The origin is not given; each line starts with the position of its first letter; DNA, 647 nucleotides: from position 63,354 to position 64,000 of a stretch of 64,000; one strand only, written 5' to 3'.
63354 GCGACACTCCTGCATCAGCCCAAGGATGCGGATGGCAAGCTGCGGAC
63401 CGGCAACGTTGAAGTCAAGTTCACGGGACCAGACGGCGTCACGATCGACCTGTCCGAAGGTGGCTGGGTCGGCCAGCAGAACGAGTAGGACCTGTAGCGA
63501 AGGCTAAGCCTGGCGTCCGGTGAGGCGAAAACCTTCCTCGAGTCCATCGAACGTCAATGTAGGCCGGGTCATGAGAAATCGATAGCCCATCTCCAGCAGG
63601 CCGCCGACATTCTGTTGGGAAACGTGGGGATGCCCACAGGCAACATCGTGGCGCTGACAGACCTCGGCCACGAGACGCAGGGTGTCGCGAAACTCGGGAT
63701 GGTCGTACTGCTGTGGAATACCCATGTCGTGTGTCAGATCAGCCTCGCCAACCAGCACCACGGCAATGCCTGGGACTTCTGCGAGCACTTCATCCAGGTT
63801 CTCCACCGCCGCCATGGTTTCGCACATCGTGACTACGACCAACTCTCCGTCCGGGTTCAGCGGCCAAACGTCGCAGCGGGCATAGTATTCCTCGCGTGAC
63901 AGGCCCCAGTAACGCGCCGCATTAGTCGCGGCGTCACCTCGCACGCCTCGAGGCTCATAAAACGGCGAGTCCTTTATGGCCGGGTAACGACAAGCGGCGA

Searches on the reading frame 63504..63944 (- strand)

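Call 55: search_protein_families(library=pfam, proteins=[window:63504-63944:-], max_evalue=0.0001)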
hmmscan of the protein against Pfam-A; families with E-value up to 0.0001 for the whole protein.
window:63504-63944:- (146 aa): 1 family
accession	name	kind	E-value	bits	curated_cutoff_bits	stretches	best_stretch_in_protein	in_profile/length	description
PF03328.21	HpcH_HpaI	-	9.1e-11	41.9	25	1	33-123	118-208/221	HpcH/HpaI aldolase/citrate lyase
